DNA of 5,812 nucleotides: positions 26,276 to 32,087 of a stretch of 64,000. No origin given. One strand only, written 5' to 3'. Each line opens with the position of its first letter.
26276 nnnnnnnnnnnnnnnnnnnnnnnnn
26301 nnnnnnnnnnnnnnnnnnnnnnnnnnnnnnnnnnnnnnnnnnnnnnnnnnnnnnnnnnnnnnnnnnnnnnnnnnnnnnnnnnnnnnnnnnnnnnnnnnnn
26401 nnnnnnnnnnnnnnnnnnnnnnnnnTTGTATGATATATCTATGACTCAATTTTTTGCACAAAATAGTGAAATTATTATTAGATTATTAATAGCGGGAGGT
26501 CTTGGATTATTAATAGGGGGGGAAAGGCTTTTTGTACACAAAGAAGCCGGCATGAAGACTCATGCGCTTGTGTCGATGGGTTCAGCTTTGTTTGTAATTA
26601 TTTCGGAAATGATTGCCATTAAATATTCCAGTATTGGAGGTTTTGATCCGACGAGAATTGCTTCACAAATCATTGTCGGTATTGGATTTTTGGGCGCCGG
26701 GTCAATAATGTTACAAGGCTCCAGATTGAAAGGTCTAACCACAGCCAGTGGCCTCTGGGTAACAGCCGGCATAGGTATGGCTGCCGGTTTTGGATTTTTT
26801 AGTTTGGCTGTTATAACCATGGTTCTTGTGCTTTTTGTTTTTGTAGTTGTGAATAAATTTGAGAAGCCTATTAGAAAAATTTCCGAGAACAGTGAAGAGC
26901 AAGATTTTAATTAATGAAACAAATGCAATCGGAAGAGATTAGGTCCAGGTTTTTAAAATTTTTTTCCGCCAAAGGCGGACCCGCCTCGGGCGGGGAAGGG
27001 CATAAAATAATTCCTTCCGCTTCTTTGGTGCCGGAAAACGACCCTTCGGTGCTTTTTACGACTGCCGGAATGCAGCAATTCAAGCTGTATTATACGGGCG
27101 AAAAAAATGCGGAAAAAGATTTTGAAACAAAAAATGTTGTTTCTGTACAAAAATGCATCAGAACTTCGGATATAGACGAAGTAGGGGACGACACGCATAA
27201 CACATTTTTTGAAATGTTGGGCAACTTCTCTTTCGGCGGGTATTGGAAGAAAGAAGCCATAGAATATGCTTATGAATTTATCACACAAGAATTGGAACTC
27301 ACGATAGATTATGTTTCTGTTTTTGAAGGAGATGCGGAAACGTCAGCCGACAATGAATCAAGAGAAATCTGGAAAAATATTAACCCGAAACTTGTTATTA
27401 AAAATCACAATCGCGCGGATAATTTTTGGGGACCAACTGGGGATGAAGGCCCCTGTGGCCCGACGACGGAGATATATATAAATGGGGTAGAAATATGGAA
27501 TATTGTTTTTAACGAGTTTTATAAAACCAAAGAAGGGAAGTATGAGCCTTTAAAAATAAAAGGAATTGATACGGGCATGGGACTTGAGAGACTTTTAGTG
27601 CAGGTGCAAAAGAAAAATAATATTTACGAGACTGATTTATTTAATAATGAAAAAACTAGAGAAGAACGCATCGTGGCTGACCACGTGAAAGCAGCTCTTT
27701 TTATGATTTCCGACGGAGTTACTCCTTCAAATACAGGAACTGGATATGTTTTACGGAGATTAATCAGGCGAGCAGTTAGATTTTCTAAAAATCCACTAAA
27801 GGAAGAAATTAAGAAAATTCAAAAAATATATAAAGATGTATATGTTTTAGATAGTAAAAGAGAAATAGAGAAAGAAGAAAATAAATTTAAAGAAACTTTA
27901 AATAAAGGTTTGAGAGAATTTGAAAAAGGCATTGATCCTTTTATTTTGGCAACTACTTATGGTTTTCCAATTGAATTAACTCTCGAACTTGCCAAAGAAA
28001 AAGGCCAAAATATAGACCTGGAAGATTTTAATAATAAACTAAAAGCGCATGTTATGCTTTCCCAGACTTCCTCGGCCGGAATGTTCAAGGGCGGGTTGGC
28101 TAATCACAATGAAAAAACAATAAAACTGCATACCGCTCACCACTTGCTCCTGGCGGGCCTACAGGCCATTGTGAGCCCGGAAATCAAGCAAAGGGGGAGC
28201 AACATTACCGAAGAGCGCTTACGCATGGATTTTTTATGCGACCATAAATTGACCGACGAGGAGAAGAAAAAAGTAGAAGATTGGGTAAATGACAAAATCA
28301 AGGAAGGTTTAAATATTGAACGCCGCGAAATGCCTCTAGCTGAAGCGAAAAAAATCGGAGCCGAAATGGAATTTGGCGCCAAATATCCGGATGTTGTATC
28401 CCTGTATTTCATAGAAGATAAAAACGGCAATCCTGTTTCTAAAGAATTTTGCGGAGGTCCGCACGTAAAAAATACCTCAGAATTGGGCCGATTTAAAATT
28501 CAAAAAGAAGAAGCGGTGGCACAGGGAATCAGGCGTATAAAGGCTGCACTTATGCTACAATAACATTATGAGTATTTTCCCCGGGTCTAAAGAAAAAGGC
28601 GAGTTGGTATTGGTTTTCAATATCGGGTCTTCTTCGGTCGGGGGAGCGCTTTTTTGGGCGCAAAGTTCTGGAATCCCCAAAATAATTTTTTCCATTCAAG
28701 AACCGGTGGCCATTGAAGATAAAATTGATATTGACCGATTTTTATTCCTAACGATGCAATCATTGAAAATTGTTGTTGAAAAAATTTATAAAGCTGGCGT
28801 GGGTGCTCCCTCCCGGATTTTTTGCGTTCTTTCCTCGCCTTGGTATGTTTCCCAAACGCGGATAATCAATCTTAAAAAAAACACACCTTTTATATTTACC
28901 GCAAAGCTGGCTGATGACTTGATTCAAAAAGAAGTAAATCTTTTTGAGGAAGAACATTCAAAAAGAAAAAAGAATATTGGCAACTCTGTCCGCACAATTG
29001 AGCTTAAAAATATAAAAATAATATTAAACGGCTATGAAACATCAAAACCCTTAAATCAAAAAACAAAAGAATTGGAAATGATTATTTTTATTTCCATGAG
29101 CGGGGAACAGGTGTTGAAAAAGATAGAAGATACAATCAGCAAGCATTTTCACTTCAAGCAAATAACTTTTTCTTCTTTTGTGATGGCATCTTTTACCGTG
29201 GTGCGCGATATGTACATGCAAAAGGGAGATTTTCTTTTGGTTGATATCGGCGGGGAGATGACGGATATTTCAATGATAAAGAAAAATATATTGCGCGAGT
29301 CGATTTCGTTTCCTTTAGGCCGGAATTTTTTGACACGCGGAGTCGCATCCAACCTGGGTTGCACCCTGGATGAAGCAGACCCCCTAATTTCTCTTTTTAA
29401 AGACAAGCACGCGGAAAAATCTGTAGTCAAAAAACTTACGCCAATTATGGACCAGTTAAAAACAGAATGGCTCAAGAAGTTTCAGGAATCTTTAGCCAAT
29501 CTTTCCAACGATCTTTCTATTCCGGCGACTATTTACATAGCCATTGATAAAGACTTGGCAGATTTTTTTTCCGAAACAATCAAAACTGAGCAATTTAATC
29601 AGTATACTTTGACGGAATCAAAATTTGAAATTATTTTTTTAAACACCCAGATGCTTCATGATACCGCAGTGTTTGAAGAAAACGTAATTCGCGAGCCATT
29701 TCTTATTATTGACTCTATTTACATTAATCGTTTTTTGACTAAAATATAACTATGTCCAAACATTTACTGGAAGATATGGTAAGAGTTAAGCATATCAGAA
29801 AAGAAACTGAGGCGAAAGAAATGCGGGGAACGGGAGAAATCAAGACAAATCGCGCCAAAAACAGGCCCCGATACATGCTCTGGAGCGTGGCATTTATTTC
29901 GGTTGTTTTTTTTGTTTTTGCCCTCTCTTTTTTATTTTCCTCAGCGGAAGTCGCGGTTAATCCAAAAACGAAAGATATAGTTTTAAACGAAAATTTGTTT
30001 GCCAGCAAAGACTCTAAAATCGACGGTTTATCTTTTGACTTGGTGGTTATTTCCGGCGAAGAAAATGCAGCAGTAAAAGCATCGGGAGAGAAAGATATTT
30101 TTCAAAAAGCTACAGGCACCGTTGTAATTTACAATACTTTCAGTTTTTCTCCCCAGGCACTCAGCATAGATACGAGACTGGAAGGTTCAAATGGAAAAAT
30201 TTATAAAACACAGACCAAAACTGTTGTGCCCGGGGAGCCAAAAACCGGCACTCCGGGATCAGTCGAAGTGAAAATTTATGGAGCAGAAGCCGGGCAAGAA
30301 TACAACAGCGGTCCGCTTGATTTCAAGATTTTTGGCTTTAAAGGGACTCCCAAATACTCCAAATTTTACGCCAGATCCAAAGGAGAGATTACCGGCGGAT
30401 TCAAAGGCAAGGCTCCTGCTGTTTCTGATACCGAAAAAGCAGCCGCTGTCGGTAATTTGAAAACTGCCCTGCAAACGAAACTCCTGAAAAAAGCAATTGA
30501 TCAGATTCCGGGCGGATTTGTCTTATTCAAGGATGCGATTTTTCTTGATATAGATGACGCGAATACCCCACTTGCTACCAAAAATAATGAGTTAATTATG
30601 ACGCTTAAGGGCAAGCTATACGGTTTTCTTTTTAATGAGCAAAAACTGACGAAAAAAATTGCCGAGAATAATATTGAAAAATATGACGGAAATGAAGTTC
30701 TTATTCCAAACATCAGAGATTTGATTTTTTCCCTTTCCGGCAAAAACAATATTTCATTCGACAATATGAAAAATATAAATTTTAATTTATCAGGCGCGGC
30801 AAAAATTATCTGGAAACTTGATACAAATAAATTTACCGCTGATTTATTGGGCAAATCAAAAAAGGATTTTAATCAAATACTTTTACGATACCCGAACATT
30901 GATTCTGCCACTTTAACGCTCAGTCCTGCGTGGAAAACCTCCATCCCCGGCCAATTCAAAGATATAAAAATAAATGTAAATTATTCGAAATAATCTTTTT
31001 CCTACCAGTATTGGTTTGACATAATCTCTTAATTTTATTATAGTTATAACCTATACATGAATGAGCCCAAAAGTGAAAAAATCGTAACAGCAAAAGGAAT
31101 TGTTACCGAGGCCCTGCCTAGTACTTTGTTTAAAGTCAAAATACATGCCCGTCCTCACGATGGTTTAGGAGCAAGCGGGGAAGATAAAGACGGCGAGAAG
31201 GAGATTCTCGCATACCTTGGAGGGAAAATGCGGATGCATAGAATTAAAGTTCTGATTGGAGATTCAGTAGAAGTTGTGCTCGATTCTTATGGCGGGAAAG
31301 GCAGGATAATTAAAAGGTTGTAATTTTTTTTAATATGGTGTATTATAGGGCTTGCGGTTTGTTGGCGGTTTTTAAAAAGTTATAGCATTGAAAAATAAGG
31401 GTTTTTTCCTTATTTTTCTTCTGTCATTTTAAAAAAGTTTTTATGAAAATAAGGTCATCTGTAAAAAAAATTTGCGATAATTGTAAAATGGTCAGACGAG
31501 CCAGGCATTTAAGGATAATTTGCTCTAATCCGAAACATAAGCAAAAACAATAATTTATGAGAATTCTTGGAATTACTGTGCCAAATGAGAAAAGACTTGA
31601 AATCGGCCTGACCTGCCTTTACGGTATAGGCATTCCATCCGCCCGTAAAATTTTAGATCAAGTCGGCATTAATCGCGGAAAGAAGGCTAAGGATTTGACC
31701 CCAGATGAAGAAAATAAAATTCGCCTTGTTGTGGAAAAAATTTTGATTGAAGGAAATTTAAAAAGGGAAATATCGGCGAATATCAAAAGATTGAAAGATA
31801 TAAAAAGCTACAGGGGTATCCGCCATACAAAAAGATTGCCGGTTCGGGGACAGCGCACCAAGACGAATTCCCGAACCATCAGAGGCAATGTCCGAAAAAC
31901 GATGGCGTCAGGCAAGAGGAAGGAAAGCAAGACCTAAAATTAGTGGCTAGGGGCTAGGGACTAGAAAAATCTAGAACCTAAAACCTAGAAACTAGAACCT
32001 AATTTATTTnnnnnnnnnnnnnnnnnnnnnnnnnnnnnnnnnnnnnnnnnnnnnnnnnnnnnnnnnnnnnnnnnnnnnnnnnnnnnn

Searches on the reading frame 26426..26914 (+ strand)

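Call 9: search_protein_families(library=pfam, max_evalue=0.001, proteins=[window:26426-26914:+])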
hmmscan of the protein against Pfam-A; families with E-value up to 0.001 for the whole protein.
window:26426-26914:+ (162 aa): 1 family
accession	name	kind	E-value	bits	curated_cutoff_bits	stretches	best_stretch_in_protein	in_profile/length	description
PF02308.21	MgtC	-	2e-34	119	31.4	1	20-147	1-120/121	MgtC family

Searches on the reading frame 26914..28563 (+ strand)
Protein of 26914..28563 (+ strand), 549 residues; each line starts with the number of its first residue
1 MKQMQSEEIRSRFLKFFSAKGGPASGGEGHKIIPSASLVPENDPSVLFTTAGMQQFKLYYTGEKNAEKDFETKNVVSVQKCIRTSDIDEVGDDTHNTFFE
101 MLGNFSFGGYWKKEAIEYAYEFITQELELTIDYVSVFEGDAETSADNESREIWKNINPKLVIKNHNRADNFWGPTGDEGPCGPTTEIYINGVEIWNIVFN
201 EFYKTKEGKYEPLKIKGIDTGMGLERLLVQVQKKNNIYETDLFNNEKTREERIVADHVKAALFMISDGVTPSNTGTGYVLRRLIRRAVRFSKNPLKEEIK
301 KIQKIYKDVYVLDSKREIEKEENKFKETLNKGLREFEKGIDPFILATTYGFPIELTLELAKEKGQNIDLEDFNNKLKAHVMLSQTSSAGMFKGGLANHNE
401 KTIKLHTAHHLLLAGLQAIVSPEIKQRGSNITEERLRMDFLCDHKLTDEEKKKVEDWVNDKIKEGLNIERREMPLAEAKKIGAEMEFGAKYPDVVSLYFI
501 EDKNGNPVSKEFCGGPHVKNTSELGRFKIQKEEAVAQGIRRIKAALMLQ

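Call 9: search_protein_families(library=pfam, max_evalue=0.001, proteins=[window:26914-28563:+])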
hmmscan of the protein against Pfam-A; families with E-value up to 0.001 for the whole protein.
window:26914-28563:+ (549 aa): 2 families
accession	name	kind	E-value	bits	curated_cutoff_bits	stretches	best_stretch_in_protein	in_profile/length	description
PF01411.24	tRNA-synt_2c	-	2.9e-98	330.2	30.3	1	8-391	1-436/552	tRNA synthetases class II (A)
PF07973.19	tRNA_SAD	-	2.9e-16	59.6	24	1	495-542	1-43/44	Threonyl and Alanyl tRNA synthetase second additional domain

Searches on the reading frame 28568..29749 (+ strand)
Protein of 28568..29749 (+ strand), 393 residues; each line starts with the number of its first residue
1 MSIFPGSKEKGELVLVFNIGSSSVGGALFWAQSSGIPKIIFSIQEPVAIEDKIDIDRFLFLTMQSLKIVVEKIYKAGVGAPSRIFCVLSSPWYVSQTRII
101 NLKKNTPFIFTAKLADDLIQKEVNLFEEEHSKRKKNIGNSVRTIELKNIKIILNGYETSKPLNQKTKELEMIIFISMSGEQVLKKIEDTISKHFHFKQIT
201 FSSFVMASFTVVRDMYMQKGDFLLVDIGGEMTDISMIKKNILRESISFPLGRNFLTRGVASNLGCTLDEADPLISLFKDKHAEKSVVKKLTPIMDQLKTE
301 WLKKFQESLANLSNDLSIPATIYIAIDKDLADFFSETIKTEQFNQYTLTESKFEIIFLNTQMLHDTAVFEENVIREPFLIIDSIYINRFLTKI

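Call 9: search_protein_families(library=pfam, max_evalue=0.001, proteins=[window:28568-29749:+])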
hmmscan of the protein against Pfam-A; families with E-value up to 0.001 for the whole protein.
window:28568-29749:+ (393 aa): 3 families
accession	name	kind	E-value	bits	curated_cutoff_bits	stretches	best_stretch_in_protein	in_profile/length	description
PF14450.12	FtsA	-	3.5e-07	31.1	31.8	1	224-274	2-52/127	Cell division protein FtsA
PF02541.22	Ppx-GppA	-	9.7e-05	22.4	27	1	210-346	102-221/285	Ppx/GppA phosphatase family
PF13941.12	MutL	-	0.00033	20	27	1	202-285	225-310/450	MutL protein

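Call 80: search_protein_families(library=pfam, max_evalue=5, proteins=[window:28568-29749:+])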
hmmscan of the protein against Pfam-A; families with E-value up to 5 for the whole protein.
window:28568-29749:+ (393 aa): 6 families
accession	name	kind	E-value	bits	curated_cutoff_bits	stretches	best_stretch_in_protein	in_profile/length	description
PF14450.12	FtsA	-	3.5e-07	31.1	31.8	1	224-274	2-52/127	Cell division protein FtsA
PF02541.22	Ppx-GppA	-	9.7e-05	22.4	27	1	210-346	102-221/285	Ppx/GppA phosphatase family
PF13941.12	MutL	-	0.00033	20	27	1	202-285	225-310/450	MutL protein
PF00022.25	Actin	-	0.062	12.3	27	1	195-316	117-247/410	Actin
PF14860.11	DrrA_P4M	-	1.1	9.7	26.2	1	295-315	28-48/103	DrrA phosphatidylinositol 4-phosphate binding domain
PF03048.19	Herpes_UL92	-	2.1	8.6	21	1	126-218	65-152/191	UL92 family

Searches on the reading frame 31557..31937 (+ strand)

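Call 79: search_protein_families(library=pfam, max_evalue=0.001, proteins=[window:31557-31937:+])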
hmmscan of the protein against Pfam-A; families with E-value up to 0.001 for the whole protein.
window:31557-31937:+ (126 aa): 1 family
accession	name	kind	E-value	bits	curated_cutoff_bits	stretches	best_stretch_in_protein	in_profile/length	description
PF00416.27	Ribosomal_S13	-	2.2e-27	96.4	31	1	2-107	1-128/128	Ribosomal protein S13/S18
